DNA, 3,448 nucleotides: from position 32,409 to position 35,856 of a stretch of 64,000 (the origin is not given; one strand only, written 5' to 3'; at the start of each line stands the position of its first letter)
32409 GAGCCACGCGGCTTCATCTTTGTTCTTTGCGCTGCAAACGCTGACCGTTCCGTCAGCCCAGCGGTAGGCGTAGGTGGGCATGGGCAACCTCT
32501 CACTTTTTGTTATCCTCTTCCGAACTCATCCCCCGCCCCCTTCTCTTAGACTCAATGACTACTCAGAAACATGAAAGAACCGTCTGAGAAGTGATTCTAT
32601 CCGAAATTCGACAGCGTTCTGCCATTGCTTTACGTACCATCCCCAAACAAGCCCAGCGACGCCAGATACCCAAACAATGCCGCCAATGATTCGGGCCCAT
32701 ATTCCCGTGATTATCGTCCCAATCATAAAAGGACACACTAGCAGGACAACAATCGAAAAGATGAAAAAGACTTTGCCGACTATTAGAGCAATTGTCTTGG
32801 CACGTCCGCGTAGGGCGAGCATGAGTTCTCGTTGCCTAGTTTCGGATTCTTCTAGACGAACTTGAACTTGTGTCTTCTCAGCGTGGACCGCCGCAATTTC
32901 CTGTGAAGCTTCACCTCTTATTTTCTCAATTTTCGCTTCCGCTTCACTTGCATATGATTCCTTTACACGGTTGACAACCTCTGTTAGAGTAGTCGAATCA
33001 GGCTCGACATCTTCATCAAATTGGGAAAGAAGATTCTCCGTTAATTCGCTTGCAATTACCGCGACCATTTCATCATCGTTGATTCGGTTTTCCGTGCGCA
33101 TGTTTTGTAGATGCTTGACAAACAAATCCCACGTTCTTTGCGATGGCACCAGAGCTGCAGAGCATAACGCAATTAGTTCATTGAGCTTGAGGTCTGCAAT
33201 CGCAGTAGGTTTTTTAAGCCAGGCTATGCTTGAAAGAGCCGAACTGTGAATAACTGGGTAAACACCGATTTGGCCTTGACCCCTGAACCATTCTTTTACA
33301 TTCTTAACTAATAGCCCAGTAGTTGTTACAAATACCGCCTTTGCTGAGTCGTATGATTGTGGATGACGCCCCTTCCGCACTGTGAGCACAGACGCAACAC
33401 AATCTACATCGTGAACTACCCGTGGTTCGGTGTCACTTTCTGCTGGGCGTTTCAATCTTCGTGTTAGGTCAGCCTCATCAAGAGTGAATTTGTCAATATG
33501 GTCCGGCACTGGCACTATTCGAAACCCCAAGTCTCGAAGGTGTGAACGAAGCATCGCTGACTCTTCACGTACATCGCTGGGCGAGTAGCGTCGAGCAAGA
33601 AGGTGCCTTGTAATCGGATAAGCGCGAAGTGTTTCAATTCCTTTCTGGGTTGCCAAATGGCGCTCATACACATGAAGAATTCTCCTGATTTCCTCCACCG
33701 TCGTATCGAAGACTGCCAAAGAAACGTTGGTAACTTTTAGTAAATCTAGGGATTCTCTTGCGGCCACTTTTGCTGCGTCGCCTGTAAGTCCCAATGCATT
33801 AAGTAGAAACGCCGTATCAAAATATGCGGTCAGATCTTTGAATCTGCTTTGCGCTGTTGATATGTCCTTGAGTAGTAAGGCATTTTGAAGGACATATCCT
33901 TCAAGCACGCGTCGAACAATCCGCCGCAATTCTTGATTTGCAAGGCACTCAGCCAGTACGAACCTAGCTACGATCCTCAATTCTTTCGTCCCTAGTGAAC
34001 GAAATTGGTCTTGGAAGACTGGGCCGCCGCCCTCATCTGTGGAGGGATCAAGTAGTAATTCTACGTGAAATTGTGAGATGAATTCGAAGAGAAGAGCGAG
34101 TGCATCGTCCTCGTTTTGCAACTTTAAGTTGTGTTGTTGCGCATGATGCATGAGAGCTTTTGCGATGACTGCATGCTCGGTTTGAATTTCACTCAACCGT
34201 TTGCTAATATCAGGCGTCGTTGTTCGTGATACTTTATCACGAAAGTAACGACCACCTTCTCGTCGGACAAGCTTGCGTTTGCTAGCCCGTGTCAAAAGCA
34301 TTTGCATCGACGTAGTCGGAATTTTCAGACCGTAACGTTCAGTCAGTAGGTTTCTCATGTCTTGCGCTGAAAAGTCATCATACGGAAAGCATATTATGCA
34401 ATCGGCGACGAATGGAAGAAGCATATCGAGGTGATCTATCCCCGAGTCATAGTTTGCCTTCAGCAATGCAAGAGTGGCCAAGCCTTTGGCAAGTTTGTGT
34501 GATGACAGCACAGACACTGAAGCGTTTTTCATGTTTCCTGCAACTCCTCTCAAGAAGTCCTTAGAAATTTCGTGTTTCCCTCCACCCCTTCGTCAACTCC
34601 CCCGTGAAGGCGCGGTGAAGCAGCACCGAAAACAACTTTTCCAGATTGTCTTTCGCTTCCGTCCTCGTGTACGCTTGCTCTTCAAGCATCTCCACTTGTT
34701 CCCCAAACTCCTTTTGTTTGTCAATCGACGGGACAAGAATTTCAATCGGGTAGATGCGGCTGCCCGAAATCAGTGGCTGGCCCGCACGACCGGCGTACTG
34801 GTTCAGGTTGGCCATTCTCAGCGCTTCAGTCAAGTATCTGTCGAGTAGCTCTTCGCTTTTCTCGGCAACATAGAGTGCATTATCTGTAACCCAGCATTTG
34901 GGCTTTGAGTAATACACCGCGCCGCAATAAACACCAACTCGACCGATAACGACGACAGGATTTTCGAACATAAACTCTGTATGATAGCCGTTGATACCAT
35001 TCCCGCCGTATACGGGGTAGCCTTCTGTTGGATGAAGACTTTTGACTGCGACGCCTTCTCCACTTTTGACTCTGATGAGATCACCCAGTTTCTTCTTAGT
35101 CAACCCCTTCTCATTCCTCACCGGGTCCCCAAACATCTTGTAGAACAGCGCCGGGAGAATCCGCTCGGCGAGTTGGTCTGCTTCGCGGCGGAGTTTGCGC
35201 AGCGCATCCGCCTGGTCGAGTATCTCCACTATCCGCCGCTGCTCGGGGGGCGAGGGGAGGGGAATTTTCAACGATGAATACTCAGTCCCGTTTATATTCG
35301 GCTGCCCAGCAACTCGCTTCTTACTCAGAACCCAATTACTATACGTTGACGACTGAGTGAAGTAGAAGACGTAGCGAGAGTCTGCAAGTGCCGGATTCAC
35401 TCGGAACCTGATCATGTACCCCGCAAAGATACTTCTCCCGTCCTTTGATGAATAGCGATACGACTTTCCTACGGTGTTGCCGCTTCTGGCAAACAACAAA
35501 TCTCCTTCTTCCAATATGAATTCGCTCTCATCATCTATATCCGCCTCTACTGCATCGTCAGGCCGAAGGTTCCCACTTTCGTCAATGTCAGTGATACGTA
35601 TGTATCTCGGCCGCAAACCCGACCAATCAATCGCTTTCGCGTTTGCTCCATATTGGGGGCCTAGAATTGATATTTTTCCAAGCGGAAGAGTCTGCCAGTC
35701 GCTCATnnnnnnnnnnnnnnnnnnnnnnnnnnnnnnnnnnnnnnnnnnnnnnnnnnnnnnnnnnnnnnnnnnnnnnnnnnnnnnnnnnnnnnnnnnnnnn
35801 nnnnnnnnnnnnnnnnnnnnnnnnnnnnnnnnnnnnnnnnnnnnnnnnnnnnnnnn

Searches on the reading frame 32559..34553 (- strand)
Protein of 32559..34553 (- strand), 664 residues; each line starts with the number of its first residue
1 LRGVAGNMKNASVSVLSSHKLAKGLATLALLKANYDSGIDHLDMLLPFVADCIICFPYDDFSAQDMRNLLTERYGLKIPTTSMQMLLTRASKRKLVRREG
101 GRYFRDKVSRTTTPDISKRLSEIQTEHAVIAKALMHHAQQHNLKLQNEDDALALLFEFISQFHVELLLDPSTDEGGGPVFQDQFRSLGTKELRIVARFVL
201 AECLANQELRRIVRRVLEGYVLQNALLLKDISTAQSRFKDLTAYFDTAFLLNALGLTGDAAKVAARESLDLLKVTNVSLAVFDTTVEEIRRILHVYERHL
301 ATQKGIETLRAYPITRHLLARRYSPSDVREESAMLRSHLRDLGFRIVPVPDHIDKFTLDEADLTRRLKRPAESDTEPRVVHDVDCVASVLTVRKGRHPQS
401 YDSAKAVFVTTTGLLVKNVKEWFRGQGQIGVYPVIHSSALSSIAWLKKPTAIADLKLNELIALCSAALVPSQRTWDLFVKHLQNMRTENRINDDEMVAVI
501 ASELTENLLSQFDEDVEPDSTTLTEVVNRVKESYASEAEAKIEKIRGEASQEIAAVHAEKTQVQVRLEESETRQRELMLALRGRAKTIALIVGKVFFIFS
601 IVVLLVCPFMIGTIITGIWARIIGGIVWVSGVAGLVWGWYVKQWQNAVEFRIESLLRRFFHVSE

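Call 3: search_protein_families(library=pfam, proteins=[window:32559-34553:-], max_evalue=1)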
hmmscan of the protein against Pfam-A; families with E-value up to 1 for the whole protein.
window:32559-34553:- (664 aa): 1 family
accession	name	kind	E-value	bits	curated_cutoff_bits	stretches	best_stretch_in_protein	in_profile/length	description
PF07352.17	Phage_Mu_Gam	-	0.48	10.8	28.3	1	528-595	15-80/149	Bacteriophage Mu Gam like protein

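Call 4: search_protein_families(library=padloc, proteins=[window:32559-34553:-], max_evalue=1)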
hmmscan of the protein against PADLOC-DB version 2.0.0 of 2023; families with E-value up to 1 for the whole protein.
window:32559-34553:- (664 aa): 2 families
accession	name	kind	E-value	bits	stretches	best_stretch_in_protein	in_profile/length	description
PDLC02886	DpdH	-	0.019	13.1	0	496-541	5-50/80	DpdH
PDLC02243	AbiEi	-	0.021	12.6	1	59-126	14-81/234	AbiEi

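Call 5: search_protein_families(library=ncbifam, proteins=[window:32559-34553:-], max_evalue=1)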
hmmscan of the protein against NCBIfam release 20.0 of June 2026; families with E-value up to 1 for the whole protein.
window:32559-34553:- (664 aa): 0 families

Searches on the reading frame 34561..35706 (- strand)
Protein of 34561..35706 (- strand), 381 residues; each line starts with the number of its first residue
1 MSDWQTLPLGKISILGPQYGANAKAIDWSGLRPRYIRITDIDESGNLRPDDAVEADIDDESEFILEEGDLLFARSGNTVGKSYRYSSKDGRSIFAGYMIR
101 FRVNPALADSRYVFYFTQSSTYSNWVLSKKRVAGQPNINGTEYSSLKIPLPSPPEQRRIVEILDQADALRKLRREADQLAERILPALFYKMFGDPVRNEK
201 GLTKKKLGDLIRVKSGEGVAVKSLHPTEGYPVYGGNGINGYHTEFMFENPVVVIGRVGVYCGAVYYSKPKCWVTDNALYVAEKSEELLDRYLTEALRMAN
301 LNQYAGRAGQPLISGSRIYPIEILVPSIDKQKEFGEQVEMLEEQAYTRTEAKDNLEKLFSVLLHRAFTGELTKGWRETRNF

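Call 84: search_protein_families(library=pfam, proteins=[window:34561-35706:-], max_evalue=0.001)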
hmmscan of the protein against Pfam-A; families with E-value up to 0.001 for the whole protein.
window:34561-35706:- (381 aa): 1 family
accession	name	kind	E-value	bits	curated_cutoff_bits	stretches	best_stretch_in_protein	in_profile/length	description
PF01420.25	Methylase_S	-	4.9e-24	85.8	22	2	34-170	33-156/168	Type I restriction modification DNA specificity domain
